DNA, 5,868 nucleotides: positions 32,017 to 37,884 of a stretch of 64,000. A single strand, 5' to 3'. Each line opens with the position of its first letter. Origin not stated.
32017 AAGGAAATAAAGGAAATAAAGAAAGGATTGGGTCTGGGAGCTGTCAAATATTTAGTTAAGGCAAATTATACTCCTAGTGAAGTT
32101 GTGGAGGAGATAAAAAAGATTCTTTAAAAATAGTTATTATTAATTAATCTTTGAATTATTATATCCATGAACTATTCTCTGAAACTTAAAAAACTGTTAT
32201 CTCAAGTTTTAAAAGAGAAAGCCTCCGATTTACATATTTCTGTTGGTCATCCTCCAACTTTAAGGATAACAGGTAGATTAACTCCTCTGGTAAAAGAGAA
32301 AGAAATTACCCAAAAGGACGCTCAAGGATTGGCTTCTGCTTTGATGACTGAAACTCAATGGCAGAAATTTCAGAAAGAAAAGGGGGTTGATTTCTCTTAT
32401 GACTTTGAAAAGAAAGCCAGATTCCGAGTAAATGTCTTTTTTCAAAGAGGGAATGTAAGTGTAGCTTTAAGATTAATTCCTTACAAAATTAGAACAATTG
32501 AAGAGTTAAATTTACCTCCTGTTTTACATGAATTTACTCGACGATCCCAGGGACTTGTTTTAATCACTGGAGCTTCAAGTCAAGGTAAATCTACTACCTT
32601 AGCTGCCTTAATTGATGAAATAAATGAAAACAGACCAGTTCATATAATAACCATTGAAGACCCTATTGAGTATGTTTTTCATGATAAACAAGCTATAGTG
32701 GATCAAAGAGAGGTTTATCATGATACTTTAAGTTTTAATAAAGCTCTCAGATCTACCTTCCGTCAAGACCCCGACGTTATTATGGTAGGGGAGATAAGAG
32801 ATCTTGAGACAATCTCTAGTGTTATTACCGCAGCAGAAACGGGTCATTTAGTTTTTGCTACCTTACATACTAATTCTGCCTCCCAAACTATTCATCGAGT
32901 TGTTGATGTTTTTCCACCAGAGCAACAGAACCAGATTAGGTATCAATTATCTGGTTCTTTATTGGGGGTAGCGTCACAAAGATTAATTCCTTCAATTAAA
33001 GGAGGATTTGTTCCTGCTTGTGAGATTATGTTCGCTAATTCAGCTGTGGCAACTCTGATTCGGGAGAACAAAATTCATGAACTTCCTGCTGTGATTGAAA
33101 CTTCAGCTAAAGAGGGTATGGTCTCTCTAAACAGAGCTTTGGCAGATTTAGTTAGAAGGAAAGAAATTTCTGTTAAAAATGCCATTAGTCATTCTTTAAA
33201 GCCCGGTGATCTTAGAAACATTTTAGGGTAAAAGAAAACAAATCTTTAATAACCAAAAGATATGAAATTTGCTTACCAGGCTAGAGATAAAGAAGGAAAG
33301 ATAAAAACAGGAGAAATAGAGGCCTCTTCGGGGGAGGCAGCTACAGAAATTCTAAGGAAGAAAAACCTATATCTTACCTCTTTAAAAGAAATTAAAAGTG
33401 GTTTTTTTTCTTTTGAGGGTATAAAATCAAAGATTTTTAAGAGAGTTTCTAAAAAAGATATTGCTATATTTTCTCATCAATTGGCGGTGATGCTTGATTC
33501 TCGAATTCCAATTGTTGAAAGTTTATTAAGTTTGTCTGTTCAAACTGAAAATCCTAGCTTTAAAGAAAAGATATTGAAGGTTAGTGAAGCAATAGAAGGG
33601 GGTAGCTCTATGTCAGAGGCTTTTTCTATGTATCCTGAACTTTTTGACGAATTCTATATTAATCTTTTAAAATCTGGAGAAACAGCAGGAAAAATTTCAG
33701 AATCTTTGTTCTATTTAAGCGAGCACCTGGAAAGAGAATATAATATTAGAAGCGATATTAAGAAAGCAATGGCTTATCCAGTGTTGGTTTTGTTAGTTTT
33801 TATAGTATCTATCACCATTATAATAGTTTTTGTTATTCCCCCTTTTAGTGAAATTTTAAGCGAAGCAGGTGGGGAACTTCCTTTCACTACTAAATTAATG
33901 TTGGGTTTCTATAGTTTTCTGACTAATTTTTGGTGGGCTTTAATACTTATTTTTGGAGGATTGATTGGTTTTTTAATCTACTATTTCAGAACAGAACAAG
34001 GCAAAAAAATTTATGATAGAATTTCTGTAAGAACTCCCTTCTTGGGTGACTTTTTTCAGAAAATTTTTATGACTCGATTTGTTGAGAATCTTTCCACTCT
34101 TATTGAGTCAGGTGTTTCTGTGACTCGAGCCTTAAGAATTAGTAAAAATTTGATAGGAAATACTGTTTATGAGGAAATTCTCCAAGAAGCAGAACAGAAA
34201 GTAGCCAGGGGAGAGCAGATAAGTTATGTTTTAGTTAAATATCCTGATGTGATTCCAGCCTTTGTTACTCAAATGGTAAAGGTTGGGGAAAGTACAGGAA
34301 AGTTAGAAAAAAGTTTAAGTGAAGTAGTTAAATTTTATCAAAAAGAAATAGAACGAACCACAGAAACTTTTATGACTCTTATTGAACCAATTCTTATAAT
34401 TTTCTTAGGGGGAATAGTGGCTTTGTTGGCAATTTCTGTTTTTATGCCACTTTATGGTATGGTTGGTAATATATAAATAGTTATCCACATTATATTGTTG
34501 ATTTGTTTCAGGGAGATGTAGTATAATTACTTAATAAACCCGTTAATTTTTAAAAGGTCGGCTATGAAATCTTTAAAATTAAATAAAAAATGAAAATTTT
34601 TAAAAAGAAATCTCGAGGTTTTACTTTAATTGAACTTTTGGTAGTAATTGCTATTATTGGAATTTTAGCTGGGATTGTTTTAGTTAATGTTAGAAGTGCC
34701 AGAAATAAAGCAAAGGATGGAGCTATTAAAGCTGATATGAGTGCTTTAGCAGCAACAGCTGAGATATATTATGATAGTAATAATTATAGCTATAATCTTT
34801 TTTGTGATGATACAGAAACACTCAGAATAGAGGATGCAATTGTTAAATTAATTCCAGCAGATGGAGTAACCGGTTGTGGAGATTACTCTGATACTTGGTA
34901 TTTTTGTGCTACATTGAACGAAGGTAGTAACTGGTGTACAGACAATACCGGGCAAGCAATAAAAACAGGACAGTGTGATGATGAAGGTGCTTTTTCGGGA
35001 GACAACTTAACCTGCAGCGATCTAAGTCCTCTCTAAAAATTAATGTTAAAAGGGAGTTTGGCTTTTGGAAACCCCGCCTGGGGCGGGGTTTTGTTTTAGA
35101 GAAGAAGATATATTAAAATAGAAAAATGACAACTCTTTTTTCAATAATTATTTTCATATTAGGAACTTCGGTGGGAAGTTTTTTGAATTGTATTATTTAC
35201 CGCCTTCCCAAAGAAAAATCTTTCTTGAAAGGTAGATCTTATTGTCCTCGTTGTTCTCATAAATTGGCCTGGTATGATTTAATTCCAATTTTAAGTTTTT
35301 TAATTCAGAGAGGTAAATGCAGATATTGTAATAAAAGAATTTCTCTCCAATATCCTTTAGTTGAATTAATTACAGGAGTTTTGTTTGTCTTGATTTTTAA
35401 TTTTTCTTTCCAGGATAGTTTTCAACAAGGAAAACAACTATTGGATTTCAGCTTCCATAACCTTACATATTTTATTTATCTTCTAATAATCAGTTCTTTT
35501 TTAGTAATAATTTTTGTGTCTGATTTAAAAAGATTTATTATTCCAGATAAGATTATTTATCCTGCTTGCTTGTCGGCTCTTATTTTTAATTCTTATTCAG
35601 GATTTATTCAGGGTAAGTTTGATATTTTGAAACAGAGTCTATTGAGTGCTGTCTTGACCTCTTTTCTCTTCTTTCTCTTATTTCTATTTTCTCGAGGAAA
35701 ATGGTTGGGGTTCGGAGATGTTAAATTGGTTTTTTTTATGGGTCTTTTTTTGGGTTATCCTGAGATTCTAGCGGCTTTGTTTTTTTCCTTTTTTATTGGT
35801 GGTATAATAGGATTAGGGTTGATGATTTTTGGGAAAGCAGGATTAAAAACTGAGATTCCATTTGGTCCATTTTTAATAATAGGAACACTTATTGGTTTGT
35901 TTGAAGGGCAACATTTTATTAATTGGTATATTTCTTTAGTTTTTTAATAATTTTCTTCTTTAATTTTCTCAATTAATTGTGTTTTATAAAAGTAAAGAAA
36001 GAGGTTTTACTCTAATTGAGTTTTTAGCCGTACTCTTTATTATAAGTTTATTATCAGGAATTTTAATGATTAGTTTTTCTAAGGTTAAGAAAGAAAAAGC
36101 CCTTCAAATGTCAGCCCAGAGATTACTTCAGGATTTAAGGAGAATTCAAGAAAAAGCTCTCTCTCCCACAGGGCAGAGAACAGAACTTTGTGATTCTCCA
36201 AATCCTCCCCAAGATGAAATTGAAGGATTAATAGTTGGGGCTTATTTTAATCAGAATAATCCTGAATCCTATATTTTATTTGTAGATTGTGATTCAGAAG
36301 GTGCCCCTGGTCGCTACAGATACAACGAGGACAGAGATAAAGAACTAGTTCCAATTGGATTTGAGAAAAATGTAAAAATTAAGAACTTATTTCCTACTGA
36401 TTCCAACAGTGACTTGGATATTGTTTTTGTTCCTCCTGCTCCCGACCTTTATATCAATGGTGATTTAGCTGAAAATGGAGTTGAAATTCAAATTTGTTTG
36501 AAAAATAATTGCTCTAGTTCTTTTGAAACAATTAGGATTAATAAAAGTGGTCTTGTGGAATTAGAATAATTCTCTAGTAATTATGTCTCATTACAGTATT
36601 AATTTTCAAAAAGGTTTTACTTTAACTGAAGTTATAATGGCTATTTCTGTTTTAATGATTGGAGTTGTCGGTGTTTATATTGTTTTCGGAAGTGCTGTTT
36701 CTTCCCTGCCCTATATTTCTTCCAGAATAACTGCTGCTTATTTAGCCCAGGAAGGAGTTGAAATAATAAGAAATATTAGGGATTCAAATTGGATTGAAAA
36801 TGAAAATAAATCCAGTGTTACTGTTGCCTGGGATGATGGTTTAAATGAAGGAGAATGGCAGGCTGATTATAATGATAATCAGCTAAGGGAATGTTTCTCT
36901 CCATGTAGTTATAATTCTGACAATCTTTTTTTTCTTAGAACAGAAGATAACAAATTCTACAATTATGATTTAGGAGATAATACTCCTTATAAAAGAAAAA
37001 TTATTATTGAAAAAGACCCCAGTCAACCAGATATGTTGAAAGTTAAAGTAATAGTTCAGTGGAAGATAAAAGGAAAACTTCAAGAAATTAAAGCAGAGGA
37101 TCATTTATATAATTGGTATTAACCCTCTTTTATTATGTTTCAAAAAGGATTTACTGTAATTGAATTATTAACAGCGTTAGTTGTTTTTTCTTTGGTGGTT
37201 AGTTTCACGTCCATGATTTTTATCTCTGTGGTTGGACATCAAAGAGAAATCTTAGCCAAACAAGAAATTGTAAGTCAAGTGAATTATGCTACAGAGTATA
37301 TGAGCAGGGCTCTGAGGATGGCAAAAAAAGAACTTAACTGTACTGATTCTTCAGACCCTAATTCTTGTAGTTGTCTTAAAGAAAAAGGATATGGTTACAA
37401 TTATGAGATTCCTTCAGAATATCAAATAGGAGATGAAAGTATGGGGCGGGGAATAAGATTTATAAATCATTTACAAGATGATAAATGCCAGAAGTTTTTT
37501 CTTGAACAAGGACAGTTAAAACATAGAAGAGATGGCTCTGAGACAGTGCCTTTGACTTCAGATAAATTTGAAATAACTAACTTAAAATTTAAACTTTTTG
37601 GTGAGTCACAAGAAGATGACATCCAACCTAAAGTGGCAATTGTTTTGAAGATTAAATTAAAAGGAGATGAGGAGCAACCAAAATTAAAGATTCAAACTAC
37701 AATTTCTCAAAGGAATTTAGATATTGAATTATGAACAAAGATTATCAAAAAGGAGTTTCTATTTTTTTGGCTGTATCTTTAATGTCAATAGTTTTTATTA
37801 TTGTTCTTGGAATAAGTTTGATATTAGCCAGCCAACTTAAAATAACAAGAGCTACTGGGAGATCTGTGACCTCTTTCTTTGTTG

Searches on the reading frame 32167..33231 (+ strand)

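Call 9: search_protein_families(library=pfam, proteins=[window:32167-33231:+], max_evalue=0.01)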
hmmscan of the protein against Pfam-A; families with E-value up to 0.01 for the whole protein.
window:32167-33231:+ (354 aa): 5 families
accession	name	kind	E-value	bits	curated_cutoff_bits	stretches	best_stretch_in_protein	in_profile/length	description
PF00437.27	T2SSE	-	5.3e-49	167.3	24.9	1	7-277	12-281/370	Type II/IV secretion system protein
PF13173.12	AAA_14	-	0.0011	19.4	27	1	129-222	3-83/129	AAA domain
PF13401.12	AAA_22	-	0.0024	18.6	27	1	126-164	3-42/130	AAA domain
PF13191.12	AAA_16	-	0.0041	18.1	32.6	1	124-162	20-55/167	AAA ATPase domain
PF13555.12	AAA_29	-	0.0061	16.7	27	0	122-148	16-42/61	P-loop containing region of AAA domain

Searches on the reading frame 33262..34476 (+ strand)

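Call 9: search_protein_families(library=pfam, proteins=[window:33262-34476:+], max_evalue=0.01)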
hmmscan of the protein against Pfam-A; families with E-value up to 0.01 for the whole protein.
window:33262-34476:+ (404 aa): 2 families
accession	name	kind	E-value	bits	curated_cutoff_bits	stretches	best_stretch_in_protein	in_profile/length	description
PF00482.28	T2SSF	-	9.9e-53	177.8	25.2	2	70-193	1-125/125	Type II secretion system (T2SS), protein F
PF18688.6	DUF5638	-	0.00029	21.6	39.8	0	21-75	47-101/104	Family of unknown function (DUF5638)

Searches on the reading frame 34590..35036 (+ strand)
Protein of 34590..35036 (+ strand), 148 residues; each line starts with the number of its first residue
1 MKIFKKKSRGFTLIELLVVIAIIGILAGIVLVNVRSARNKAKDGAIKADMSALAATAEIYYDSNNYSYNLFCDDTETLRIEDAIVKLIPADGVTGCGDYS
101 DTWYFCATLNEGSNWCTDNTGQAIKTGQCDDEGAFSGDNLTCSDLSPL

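Call 9: search_protein_families(library=pfam, proteins=[window:34590-35036:+], max_evalue=0.01)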
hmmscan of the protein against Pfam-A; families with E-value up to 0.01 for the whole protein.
window:34590-35036:+ (148 aa): 1 family
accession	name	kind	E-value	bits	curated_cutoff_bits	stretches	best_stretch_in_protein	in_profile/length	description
PF07963.17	N_methyl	-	6.1e-11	41.9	21.2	1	5-31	1-27/27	Prokaryotic N-terminal methylation motif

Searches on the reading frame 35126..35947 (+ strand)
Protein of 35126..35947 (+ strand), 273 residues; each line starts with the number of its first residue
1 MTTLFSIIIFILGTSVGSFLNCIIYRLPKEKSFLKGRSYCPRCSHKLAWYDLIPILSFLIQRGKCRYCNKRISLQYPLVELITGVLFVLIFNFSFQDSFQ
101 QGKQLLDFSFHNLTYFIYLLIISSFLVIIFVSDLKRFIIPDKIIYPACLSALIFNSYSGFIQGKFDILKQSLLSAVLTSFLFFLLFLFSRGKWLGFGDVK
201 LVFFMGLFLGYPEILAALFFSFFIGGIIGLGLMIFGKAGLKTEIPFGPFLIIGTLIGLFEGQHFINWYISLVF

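Call 9: search_protein_families(library=pfam, proteins=[window:35126-35947:+], max_evalue=0.01)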
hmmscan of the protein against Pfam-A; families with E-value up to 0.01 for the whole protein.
window:35126-35947:+ (273 aa): 2 families
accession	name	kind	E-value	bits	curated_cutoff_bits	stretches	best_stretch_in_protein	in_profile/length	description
PF06750.18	A24_N_bact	-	5.9e-35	119.6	23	1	11-91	1-81/84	Bacterial Peptidase A24 N-terminal domain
PF01478.23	Peptidase_A24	-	3.2e-18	66.5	26.5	1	120-230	1-104/104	Type IV leader peptidase family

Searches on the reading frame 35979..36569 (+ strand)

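Call 10: search_protein_families(library=pfam, proteins=[window:35979-36569:+], max_evalue=0.01)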
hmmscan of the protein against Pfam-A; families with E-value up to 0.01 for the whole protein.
window:35979-36569:+ (196 aa): 1 family
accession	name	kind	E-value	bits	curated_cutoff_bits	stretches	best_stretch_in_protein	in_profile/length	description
PF07963.17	N_methyl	-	2.4e-07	30.5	21.2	1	5-29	2-26/27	Prokaryotic N-terminal methylation motif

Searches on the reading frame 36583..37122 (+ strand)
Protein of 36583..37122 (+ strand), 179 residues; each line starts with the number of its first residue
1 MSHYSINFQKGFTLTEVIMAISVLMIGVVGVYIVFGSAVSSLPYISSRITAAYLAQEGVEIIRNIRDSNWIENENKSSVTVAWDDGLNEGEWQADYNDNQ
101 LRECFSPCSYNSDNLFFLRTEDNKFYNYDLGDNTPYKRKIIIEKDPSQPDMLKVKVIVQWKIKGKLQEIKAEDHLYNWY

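Call 10: search_protein_families(library=pfam, proteins=[window:36583-37122:+], max_evalue=0.01)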
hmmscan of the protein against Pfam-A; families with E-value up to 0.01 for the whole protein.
window:36583-37122:+ (179 aa): 1 family
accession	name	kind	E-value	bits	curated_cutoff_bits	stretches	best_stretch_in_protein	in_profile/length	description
PF07963.17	N_methyl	-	2.9e-06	27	21.2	1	8-32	3-27/27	Prokaryotic N-terminal methylation motif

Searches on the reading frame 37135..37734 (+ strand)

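Call 10: search_protein_families(library=pfam, proteins=[window:37135-37734:+], max_evalue=0.01)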
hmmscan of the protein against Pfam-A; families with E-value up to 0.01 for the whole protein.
window:37135-37734:+ (199 aa): 1 family
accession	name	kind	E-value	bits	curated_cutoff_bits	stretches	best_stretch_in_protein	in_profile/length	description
PF07963.17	N_methyl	-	7.6e-05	22.6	21.2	1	3-24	4-25/27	Prokaryotic N-terminal methylation motif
